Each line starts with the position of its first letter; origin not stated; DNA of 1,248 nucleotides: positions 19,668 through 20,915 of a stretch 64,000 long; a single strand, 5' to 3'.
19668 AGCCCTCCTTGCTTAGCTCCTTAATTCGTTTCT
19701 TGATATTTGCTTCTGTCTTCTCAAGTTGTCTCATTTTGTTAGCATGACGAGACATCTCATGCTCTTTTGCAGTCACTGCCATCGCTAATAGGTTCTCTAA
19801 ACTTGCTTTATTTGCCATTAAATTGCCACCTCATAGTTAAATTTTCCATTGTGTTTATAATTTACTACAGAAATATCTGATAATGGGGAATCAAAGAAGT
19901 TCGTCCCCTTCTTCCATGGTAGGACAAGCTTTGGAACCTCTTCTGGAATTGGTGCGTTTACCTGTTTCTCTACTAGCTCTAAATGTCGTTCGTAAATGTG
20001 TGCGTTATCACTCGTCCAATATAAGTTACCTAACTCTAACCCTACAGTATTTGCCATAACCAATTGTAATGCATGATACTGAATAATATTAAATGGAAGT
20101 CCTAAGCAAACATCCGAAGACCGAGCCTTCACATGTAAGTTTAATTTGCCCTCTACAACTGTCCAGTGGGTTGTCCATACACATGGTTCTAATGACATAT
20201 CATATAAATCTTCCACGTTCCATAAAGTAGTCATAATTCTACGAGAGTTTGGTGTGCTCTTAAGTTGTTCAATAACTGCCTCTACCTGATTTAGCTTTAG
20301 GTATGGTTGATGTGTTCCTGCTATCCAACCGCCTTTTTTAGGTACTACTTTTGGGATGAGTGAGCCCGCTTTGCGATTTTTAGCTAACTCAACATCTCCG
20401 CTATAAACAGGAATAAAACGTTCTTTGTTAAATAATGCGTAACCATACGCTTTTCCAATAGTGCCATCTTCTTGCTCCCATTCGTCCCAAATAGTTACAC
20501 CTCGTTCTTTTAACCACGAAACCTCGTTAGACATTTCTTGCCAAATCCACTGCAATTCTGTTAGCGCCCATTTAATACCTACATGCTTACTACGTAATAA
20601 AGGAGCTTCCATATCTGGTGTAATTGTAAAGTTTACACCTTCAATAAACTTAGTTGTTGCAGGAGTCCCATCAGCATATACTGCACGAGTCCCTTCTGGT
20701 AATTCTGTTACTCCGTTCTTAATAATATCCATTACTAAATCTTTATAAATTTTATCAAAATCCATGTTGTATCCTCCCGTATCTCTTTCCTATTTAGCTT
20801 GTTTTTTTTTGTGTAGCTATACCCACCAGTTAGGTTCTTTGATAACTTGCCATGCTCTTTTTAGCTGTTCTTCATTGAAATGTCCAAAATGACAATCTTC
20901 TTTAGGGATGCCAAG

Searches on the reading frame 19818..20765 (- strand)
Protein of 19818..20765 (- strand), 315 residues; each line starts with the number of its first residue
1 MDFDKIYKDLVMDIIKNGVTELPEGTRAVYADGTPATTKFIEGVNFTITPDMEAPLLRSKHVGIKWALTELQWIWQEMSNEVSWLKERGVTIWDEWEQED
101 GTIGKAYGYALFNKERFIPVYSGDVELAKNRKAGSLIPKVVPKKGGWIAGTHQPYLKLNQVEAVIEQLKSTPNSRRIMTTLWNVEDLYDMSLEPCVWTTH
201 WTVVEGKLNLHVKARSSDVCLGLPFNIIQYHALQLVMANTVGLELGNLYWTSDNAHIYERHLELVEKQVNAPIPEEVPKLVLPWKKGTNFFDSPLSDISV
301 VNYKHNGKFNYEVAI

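Call 3: search_protein_families(library=pfam, proteins=[window:19818-20765:-], max_evalue=0.01)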
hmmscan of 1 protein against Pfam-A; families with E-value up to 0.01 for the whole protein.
window:19818-20765:- (315 aa): 1 family
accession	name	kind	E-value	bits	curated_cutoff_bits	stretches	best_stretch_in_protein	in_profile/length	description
PF00303.24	Thymidylat_synt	-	2.7e-72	243.6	24.3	1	6-315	2-266/266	Thymidylate synthase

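Call 4: search_protein_families(library=phrogs, proteins=[window:19818-20765:-], max_evalue=0.01)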
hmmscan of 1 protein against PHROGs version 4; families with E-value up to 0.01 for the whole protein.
window:19818-20765:- (315 aa): 4 families
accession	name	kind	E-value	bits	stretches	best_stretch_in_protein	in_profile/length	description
phrog_160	-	DNA, RNA and nucleotide metabolism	1e-79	268.9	1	2-314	31-307/335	thymidylate synthase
phrog_5682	-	DNA, RNA and nucleotide metabolism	1.1e-47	163.1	1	68-315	4-209/209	thymidylate synthase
phrog_5131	-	DNA, RNA and nucleotide metabolism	1.2e-23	85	1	5-272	11-231/357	thymidylate synthase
phrog_3676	-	DNA, RNA and nucleotide metabolism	3e-12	47.4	1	157-263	112-232/351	thymidylate synthase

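Call 5: search_protein_families(library=ncbifam, proteins=[window:19818-20765:-], max_evalue=0.01)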
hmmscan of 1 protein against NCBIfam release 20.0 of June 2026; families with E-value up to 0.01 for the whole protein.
window:19818-20765:- (315 aa): 8 families
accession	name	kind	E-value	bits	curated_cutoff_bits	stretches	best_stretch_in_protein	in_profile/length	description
NF002495.0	PRK01827.1-1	equivalog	9.9e-65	218.8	327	1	3-315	4-279/279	thymidylate synthase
NF002497.0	PRK01827.1-3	equivalog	8.6e-51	172.8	327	2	157-315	108-264/264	thymidylate synthase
NF002499.0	PRK01827.1-5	equivalog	7.9e-49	166.2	405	2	147-315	98-264/264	thymidylate synthase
TIGR03284.1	thym_sym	equivalog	1.1e-45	156.1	108.35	1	7-315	3-296/296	thymidylate synthase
NF002496.0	PRK01827.1-2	equivalog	2.8e-42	144.9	325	2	157-315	162-318/318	thymidylate synthase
NF002498.0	PRK01827.1-4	equivalog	1.6e-18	67.1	427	1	157-312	122-280/283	thymidylate synthase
TIGR03283.1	thy_syn_methano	equivalog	1.5e-16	60.5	174.55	1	155-262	91-198/201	thymidylate synthase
NF010393.0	PRK13821.1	equivalog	4.5e-16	58.8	576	1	156-282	153-280/323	thymidylate synthase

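Call 6: search_solved_structures(query=window:19818-20765:-, max_evalue=0.001, show_alignments=3)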
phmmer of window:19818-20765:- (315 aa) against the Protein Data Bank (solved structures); distinct sequences matched with E-value up to 0.001: 125 (the best 60 are shown).
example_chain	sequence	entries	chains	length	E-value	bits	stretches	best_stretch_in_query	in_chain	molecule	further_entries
1b02_A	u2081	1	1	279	1.8e-61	211.5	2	157-315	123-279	PROTEIN (THYMIDYLATE SYNTHASE)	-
1bko_A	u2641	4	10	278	1.8e-61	211.5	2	157-315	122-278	THYMIDYLATE SYNTHASE A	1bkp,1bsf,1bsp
1jg0_A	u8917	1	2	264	1.3e-38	136.3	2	156-306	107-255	thymidylate synthase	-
1qqq_A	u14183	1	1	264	5.2e-38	134.4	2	157-306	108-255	THYMIDYLATE SYNTHASE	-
4fog_A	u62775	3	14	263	5.4e-38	134.3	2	158-307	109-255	Thymidylate synthase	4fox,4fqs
3qj7_A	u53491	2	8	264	5.4e-38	134.3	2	158-307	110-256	Thymidylate synthase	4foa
1an5_A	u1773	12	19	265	6.4e-38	134.1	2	157-306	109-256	THYMIDYLATE SYNTHASE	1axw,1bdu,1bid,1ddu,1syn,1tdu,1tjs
1aob_A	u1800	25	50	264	6.4e-38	134.1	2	157-306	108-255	THYMIDYLATE SYNTHASE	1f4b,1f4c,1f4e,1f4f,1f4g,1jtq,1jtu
6cdz_A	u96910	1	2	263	8.1e-38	133.8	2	157-304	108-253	Thymidylate synthase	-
1zpr_A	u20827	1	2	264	1.7e-37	132.7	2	157-306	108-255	THYMIDYLATE SYNTHASE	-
1ev5_A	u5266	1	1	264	1.7e-37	132.7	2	157-306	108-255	THYMIDYLATE SYNTHASE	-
1evf_A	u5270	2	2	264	1.7e-37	132.7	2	157-306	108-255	THYMIDYLATE SYNTHASE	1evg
6auj_A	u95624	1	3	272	1.8e-37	132.6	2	158-306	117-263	Thymidylate synthase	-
2ftn_A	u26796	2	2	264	2.1e-37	132.4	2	157-306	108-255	Thymidylate synthase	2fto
2vet_A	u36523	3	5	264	2.3e-37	132.3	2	157-306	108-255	THYMIDYLATE SYNTHASE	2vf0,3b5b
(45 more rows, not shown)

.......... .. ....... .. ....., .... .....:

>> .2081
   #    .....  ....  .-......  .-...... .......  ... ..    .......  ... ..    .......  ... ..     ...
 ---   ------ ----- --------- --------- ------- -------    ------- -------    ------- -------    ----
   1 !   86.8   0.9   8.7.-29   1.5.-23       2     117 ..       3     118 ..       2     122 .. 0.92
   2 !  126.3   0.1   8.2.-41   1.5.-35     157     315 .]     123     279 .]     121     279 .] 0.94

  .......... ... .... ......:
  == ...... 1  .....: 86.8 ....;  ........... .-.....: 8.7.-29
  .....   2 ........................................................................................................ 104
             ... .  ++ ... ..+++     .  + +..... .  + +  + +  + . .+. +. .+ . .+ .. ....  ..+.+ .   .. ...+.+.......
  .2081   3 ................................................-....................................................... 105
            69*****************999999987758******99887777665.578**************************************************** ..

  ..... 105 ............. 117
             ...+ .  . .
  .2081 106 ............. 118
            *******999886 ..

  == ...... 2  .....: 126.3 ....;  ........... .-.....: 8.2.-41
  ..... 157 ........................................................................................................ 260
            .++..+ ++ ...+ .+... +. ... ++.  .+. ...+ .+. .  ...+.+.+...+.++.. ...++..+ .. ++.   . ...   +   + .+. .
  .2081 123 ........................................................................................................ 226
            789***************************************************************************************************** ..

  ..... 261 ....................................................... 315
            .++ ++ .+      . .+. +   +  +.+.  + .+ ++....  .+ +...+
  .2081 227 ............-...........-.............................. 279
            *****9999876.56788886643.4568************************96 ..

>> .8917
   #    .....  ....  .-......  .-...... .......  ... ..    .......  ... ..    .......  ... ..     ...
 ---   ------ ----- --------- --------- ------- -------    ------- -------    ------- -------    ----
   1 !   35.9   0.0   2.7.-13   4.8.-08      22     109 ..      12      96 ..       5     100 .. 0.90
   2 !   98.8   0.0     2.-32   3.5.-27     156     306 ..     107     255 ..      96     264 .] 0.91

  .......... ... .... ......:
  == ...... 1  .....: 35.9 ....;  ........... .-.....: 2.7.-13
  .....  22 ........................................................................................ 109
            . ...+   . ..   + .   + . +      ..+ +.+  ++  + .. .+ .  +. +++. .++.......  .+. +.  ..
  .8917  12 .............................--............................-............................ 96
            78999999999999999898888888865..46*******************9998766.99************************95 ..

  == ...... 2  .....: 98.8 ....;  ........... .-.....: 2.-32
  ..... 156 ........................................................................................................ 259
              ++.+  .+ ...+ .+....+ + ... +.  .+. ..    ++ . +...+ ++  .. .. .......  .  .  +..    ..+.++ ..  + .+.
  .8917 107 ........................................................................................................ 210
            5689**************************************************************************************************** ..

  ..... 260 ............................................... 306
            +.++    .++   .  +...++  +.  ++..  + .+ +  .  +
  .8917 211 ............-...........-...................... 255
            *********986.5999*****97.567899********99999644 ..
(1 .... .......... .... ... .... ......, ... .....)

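Call 8: search_dna_similar(query=window:19821-20765:-, collection=phages, mode=protein, max_rows=60)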
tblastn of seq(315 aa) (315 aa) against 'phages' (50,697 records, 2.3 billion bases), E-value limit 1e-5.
Records with a match: 4011; places in all: 4327; records where one place covers at least 80% of the query: 1998.
Best place of each record, by identity: >=99% 26; 95-99% 7; 80-90% 1; 60-80% 10; <60% 3967.
By first word of the organism name: Escherichia 799; Salmonella 556; Vibrio 476; Klebsiella 379; Bacillus 316; Erwinia 135; Acinetobacter 107; Shigella 102; Aeromonas 98; Microbacterium 97; and 90 more.
By host as written in the record: - 684; Escherichia coli 289; Klebsiella pneumoniae 125; Erwinia amylovora 76; Salmonella enterica subsp. enterica serovar Enteritidis PT1 68; Salmonella enterica 59; Microbacterium foliorum NRRL B-24224 55; Salmonella sp. 48; and 906 more.
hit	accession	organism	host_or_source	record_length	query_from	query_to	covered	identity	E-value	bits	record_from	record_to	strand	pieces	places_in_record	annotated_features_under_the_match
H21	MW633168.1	Enterococcus phage MDA2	Enterococcus faecium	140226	1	315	100%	100.0%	0e+0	650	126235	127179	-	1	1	hypothetical protein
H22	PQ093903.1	Enterococcus phage A155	Enterococcus faecalis V583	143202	1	315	100%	99.7%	0e+0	647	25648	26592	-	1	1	hypothetical protein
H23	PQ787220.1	phage ENP2309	sewage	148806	1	315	100%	99.7%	0e+0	647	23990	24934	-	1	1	thymidylate synthase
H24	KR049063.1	Enterococcus phage EFLK1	Enterococcus faecalis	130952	1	315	100%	99.7%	0e+0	647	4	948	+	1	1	thymidylate synthase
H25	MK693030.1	Enterococcus phage vB_EfaM_Ef2.1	Enterococcus faecalis strain AH2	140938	1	315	100%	99.7%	0e+0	647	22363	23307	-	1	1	thymidylate synthase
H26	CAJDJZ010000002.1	Enterococcus phage vB_EfaH_149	Zamorano cheese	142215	1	315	100%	99.7%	0e+0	647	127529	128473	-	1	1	putative thymidylate synthase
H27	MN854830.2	Enterococcus phage PBEF129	Enterococcus faecalis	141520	1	315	100%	99.7%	0e+0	647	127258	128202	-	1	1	putative thymidylate synthase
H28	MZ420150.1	Enterococcus phage vB_EfaM_LG1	Enterococcus faecalis ef118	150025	1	315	100%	99.7%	0e+0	647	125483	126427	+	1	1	record has no annotation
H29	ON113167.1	Enterococcus phage vB_OCPT_Carl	Enterococcus sp.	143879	1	315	100%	99.7%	0e+0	647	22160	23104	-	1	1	thymidylate synthase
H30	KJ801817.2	Enterococcus phage ECP3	Enterococcus faecalis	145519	1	315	100%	99.7%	0e+0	647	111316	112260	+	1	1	putative thymidylate synthase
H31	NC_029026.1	Enterococcus phage EFLK1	Enterococcus faecalis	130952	1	315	100%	99.7%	0e+0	647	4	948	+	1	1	thymidylate synthase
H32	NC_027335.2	Enterococcus phage ECP3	Enterococcus faecalis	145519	1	315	100%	99.7%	0e+0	647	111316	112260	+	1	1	thymidylate synthase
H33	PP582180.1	Enterococcus phage vB_Efs8_KEN04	Enterococcus faecalis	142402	1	315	100%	99.7%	0e+0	647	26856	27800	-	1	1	thymidylate synthase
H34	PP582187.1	Enterococcus phage vB_Efs6_KEN16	Enterococcus faecalis 6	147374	1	315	100%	99.7%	0e+0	647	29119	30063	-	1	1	thymidylate synthase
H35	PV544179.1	Enterococcus phage Riverwalk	Enterococcus faecalis ATCC 29212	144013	1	315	100%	99.7%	0e+0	647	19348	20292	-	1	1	thymidylate synthase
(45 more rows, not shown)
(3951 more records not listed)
